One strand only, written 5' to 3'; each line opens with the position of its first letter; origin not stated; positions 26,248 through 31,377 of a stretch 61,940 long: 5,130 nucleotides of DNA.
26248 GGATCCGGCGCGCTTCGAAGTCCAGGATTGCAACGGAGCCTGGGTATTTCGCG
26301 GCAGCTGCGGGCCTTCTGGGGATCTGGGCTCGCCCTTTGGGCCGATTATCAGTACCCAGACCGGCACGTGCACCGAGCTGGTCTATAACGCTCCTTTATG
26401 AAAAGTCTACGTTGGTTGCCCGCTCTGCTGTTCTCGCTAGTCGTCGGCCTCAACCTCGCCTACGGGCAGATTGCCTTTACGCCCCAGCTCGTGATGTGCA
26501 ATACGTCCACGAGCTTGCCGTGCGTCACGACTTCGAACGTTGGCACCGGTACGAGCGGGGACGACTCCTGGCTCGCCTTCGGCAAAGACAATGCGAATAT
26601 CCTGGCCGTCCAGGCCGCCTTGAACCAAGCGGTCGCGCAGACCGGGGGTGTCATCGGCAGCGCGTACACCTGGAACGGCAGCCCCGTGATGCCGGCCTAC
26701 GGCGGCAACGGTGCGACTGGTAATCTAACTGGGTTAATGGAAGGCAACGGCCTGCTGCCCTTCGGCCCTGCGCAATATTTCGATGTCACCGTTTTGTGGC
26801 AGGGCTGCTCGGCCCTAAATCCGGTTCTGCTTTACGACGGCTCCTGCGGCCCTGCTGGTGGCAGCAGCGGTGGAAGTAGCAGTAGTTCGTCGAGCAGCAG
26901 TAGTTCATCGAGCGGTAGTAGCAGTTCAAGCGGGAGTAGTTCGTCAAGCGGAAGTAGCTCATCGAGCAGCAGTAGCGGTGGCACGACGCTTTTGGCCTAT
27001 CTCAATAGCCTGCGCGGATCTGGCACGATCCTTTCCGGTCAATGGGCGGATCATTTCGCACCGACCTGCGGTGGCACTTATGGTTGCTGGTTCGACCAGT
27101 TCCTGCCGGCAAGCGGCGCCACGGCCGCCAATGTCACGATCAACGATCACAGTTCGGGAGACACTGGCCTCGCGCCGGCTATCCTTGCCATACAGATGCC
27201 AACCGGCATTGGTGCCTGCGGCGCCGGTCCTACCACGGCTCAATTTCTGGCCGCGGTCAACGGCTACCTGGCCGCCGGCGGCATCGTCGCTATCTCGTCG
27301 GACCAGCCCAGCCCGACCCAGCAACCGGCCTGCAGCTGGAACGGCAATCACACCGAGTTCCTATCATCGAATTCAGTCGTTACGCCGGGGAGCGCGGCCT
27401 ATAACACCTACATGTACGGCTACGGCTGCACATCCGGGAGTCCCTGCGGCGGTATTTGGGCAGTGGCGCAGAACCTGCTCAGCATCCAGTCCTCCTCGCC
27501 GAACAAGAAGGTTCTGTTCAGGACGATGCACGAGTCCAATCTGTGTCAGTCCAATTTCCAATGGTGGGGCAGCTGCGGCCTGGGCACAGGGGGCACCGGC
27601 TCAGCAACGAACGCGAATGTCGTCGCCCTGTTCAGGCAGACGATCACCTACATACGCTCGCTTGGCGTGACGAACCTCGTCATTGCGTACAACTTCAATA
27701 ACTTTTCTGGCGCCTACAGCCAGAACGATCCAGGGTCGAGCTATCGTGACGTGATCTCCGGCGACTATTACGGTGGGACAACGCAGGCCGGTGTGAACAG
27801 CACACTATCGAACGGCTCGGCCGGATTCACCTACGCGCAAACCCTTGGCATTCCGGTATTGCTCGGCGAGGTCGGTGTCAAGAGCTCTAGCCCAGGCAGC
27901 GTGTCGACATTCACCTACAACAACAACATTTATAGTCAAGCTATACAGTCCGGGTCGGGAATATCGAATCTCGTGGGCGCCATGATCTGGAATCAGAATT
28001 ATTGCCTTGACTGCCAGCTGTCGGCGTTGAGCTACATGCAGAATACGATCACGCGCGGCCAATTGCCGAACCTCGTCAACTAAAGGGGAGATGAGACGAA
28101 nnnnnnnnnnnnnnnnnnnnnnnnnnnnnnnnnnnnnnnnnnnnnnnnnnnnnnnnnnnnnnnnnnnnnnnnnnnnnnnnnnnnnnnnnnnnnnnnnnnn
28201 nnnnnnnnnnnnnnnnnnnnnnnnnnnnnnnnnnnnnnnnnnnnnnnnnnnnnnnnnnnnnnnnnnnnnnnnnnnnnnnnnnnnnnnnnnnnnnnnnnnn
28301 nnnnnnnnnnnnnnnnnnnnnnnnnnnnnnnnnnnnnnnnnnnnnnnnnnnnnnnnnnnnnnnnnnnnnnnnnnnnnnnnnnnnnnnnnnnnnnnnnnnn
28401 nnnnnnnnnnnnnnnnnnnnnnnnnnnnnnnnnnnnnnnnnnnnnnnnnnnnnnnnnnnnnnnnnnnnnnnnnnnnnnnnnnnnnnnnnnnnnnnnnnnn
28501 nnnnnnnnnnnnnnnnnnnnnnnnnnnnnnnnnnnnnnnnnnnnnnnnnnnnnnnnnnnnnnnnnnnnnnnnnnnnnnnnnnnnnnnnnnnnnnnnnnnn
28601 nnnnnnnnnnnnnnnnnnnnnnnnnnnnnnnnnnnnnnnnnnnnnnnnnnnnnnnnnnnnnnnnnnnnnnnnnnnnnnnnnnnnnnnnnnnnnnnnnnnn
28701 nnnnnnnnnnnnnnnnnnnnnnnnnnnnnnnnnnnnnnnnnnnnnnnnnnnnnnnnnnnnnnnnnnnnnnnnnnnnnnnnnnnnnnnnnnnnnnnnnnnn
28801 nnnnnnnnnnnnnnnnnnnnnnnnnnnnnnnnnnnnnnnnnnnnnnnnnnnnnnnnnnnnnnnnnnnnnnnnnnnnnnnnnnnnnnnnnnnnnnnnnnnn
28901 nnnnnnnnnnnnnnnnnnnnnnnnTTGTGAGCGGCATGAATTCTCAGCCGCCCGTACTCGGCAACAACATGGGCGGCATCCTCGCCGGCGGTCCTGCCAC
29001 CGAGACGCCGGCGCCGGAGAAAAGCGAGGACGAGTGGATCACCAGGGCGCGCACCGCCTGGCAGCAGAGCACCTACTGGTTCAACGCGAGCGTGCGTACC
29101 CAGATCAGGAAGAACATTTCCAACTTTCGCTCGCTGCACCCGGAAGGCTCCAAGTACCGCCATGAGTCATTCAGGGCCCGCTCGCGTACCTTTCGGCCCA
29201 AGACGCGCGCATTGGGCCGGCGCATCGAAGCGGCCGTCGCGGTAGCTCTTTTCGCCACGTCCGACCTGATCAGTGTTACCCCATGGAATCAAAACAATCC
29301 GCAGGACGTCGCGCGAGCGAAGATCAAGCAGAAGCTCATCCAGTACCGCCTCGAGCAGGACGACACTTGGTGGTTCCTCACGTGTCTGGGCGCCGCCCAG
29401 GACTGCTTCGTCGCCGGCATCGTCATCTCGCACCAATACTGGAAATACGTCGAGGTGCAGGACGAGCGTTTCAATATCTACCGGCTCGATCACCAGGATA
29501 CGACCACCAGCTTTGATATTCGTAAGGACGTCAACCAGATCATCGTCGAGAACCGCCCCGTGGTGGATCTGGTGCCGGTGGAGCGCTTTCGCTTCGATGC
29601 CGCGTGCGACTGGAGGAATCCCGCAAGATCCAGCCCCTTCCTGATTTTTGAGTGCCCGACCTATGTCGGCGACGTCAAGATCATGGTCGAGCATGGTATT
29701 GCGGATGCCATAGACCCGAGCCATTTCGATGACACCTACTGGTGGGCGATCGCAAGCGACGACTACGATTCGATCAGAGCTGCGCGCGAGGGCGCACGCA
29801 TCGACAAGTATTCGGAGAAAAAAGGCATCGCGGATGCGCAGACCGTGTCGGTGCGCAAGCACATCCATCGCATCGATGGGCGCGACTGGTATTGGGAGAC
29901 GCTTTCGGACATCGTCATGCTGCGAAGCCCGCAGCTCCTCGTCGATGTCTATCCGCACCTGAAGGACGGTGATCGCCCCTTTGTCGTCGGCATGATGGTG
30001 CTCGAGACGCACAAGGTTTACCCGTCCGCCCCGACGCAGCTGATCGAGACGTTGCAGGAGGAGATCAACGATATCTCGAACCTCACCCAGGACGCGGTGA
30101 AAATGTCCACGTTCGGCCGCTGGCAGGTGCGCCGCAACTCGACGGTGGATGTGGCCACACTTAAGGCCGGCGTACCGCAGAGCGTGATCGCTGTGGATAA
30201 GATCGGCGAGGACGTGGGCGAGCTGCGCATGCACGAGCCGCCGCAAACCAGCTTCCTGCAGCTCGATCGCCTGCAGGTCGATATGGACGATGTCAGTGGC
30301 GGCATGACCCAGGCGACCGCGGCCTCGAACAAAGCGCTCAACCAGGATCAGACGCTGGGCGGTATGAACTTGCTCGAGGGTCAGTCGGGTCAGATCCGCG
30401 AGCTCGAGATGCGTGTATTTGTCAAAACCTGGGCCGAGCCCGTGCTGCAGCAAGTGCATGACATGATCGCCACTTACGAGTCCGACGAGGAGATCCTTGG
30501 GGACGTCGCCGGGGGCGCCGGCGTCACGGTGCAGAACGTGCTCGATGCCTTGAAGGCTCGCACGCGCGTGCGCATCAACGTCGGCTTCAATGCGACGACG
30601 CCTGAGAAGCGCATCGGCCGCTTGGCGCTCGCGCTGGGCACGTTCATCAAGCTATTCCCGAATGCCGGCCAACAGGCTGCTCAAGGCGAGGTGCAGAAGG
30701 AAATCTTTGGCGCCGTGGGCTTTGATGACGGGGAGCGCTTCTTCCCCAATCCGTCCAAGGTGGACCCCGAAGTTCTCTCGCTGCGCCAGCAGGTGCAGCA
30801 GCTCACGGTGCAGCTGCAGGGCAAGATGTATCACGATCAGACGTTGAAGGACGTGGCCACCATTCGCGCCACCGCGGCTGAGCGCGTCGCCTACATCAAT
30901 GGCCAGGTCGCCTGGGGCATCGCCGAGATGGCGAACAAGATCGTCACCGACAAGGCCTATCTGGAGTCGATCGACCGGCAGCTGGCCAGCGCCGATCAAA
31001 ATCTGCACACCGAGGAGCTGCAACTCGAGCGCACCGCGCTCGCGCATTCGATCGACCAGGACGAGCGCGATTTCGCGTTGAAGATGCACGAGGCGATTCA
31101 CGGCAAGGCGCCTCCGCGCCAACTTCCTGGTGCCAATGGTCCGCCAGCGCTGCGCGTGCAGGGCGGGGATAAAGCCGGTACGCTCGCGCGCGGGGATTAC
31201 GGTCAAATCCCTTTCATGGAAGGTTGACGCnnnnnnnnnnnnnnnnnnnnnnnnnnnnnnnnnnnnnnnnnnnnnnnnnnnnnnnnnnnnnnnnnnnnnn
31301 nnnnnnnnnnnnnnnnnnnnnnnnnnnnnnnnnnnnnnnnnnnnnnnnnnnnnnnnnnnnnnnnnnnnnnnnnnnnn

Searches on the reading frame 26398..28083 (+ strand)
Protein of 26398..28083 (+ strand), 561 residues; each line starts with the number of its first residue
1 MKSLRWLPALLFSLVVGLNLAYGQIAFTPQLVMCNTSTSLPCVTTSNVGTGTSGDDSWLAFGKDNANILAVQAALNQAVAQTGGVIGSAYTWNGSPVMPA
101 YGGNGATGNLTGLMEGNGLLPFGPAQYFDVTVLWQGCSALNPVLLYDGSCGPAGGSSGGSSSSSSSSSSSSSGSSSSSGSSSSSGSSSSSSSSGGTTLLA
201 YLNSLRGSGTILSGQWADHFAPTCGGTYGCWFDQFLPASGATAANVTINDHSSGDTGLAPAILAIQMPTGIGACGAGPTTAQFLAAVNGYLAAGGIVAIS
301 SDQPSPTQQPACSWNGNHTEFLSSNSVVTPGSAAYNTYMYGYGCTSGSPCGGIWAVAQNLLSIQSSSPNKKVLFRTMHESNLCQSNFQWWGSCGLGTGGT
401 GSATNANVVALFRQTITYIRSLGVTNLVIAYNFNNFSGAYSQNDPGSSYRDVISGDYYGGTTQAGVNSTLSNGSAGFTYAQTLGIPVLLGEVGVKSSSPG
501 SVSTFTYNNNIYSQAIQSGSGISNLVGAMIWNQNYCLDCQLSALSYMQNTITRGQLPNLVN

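Call 7: search_protein_families(library=phrogs, proteins=[window:26398-28083:+], max_evalue=0.001)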
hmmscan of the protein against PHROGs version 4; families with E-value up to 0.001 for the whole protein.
window:26398-28083:+ (561 aa): 0 families

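Call 27: search_protein_families(library=pfam, proteins=[window:26398-28083:+], max_evalue=0.01)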
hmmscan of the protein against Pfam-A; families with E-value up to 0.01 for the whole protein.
window:26398-28083:+ (561 aa): 2 families
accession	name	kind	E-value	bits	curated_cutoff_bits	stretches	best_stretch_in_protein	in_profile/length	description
PF02156.21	Glyco_hydro_26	-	1.2e-11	45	20.2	1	254-460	47-232/311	Glycosyl hydrolase family 26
PF00150.24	Cellulase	-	5e-05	23.4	23.5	1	369-517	119-258/272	Cellulase (glycosyl hydrolase family 5)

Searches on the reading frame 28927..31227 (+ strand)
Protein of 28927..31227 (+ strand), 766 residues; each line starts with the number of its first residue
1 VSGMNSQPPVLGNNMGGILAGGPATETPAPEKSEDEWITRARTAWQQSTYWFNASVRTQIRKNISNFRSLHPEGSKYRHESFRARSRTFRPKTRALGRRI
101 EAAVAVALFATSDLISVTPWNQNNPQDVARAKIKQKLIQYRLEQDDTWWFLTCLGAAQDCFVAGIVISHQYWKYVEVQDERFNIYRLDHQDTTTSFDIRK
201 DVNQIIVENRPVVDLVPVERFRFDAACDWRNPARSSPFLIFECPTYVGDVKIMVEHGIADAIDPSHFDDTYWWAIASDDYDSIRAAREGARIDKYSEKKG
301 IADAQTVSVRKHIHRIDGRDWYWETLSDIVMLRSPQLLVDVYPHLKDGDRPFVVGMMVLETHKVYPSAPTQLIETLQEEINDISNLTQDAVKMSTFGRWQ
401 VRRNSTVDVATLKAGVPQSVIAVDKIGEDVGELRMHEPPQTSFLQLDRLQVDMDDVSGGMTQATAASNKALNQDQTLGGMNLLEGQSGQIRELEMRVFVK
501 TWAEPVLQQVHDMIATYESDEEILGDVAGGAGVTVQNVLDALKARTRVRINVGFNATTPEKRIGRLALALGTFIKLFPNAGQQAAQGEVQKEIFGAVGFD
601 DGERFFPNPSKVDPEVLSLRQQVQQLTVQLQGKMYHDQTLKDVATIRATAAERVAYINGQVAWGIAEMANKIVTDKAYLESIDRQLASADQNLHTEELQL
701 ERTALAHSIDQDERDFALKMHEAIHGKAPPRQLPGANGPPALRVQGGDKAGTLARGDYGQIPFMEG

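Call 7: search_protein_families(library=phrogs, proteins=[window:28927-31227:+], max_evalue=0.001)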
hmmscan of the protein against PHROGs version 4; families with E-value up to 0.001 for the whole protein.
window:28927-31227:+ (766 aa): 1 family
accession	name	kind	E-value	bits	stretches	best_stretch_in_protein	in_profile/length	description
phrog_1216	-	head and packaging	2.7e-18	66.9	1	125-705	97-692/714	portal protein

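Call 27: search_protein_families(library=pfam, proteins=[window:28927-31227:+], max_evalue=0.01)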
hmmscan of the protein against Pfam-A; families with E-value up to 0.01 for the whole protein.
window:28927-31227:+ (766 aa): 2 families
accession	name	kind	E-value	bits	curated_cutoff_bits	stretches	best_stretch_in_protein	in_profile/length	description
PF23899.1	SU10_portal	-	4.6e-25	88.5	30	1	181-629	171-591/593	Phage SU10 portal protein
PF10422.14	LRS4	-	0.0046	17.4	24.2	1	609-685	41-100/211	Monopolin complex subunit LRS4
